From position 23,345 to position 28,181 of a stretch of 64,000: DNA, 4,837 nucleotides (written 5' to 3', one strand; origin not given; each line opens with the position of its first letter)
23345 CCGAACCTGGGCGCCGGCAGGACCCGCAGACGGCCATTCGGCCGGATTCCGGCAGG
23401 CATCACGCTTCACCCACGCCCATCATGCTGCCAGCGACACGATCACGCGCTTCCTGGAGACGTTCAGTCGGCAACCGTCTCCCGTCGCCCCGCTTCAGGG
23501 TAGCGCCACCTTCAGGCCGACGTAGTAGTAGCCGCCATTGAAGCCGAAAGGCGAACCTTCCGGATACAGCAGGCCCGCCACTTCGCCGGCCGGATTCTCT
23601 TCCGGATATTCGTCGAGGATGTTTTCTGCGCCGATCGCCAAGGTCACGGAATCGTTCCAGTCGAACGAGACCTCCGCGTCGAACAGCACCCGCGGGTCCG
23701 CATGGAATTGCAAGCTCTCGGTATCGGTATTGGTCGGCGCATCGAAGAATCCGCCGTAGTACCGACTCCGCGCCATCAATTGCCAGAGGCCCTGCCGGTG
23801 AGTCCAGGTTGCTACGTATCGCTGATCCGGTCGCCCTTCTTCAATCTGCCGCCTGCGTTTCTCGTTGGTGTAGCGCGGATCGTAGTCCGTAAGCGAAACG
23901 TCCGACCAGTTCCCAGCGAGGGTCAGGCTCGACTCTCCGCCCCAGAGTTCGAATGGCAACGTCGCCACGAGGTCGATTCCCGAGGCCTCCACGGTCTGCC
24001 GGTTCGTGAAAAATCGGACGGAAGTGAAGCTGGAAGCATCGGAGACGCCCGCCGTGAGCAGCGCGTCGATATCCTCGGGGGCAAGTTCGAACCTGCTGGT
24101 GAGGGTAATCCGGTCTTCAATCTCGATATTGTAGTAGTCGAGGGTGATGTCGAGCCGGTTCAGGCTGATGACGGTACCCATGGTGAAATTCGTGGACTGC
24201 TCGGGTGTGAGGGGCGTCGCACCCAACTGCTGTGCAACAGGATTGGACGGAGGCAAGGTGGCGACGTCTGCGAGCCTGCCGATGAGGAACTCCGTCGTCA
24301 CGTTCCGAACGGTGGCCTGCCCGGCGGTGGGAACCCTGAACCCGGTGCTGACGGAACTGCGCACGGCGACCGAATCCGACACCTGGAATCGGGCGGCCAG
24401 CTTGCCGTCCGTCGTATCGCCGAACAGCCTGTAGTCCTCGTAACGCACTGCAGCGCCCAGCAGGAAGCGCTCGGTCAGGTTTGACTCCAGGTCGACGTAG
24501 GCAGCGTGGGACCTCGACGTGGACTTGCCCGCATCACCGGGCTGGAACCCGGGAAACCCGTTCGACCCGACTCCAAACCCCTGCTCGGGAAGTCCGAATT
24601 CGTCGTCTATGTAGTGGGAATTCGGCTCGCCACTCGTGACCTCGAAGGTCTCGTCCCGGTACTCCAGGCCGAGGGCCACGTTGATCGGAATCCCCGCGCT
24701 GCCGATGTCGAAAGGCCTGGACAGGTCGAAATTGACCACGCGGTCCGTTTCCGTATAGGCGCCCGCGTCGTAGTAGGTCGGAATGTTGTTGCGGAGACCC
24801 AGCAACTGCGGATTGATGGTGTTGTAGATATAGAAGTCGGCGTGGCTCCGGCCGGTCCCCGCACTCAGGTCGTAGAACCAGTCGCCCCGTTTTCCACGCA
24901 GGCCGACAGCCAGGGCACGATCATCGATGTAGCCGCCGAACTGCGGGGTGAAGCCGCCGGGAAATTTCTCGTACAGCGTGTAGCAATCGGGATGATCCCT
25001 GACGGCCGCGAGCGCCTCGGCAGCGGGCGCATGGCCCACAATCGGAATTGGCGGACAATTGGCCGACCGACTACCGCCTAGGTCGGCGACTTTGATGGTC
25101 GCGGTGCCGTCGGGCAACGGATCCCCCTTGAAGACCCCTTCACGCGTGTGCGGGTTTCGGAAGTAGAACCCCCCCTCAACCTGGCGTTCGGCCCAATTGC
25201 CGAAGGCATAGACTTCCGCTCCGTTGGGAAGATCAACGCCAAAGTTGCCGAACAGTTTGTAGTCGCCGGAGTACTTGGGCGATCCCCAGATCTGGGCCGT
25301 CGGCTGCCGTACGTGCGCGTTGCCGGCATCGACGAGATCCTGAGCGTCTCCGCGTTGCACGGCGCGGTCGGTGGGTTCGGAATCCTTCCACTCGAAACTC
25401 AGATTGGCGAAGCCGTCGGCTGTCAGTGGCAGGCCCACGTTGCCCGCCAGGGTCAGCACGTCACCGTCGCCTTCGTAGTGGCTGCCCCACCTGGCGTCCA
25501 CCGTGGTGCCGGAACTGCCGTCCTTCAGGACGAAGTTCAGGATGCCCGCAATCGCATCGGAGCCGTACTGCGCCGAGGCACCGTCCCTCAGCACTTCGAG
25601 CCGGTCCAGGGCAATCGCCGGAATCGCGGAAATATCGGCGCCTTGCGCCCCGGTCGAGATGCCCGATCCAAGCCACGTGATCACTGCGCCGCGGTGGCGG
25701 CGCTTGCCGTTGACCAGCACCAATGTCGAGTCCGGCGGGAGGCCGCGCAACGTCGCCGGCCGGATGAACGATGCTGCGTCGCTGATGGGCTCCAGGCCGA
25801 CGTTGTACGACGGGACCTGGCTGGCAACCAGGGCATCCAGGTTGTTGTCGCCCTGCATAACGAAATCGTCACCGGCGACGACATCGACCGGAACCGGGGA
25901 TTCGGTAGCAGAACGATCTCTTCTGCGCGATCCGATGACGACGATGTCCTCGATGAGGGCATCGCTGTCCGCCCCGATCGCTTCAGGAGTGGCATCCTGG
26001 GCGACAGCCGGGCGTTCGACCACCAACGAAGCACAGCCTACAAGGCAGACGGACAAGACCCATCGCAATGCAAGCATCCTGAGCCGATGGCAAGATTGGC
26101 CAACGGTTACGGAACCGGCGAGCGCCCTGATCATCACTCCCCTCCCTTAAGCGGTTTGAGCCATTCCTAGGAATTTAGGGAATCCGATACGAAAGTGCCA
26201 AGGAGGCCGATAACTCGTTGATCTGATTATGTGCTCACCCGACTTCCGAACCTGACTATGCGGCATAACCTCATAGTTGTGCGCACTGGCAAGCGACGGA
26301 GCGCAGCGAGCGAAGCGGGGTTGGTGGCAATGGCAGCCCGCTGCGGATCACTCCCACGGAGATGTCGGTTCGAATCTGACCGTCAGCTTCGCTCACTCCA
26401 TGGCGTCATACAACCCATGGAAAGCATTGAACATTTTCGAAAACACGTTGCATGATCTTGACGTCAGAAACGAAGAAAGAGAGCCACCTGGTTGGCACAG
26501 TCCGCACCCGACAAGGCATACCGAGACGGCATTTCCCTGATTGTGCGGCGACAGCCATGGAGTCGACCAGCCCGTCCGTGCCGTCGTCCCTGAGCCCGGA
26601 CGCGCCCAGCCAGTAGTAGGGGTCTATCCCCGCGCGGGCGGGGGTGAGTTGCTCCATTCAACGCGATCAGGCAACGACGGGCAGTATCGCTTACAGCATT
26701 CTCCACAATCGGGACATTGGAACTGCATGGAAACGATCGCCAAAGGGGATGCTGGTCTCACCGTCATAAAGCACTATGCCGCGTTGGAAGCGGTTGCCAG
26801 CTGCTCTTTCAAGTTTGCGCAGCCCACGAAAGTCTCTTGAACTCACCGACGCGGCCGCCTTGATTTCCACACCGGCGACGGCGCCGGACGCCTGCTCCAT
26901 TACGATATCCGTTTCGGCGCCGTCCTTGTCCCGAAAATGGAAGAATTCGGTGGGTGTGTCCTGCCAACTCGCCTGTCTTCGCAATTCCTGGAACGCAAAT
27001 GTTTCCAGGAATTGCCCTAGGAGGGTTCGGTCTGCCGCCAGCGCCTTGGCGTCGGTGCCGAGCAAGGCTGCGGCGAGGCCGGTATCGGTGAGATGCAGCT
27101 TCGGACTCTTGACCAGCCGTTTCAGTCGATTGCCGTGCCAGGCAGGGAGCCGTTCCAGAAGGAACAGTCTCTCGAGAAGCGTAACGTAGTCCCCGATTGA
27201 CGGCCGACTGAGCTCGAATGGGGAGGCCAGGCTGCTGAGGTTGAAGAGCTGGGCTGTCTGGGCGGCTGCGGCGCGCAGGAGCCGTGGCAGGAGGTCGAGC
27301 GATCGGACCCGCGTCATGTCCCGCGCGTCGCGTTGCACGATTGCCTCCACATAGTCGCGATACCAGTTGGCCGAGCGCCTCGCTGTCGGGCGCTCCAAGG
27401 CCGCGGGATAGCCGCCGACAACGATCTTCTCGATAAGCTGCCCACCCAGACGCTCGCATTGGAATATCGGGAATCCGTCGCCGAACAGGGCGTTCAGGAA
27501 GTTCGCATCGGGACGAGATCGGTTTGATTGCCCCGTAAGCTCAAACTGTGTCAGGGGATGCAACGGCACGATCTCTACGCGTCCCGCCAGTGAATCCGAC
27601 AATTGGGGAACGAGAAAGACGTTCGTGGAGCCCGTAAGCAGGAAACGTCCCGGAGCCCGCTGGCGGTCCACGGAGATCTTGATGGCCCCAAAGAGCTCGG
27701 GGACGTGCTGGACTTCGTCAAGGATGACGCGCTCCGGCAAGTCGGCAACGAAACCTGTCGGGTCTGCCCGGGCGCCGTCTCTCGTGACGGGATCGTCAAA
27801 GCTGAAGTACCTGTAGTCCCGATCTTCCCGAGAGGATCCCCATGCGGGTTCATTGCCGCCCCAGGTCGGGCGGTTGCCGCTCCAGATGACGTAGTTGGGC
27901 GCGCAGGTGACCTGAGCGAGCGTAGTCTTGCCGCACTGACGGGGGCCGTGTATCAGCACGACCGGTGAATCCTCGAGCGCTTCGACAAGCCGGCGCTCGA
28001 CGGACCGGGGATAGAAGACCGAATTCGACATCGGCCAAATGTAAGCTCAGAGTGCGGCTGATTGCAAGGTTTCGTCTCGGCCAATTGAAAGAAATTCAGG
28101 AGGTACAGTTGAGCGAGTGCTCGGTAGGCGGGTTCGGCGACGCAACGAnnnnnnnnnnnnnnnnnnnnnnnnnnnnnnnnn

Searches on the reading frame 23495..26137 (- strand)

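Call 10: search_protein_families(library=pfam, proteins=[window:23495-26137:-], max_evalue=0.01)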
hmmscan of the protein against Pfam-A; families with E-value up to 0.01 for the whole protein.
window:23495-26137:- (880 aa): 2 families
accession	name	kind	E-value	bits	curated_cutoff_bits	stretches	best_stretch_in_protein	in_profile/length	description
PF00593.30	TonB_dep_Rec_b-barrel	-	1.4e-33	117.9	27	1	401-840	55-436/436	TonB dependent receptor-like, beta-barrel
PF07715.20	Plug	-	3.7e-16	60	23.9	1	78-199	3-107/107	TonB-dependent Receptor Plug Domain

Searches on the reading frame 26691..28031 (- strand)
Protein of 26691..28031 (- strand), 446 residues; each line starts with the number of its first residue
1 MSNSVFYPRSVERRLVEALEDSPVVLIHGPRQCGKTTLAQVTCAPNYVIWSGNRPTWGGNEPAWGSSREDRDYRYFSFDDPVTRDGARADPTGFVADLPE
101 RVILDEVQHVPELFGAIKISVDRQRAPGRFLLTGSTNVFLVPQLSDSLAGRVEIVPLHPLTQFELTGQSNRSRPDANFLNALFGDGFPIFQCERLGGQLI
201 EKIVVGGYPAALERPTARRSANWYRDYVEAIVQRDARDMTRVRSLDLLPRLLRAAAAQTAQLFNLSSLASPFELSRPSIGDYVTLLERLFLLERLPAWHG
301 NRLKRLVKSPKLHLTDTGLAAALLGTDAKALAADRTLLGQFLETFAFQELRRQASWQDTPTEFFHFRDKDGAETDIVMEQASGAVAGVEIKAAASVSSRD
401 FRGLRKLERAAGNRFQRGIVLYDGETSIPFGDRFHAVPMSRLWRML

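Call 10: search_protein_families(library=pfam, proteins=[window:26691-28031:-], max_evalue=0.01)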
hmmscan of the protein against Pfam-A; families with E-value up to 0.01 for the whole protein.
window:26691-28031:- (446 aa): 4 families
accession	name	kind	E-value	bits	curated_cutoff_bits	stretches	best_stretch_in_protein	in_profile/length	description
PF13635.12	DUF4143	-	2.5e-44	151.3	28.1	1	233-392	1-159/160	Domain of unknown function (DUF4143)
PF13173.12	AAA_14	-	2.3e-23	83.1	27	1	22-165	2-128/129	AAA domain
PF13191.12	AAA_16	-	0.0041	18.1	32.6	0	14-40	11-42/167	AAA ATPase domain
PF20720.3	nSTAND3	-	0.0053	16.9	27.2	1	7-43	2-38/155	Novel STAND NTPase 3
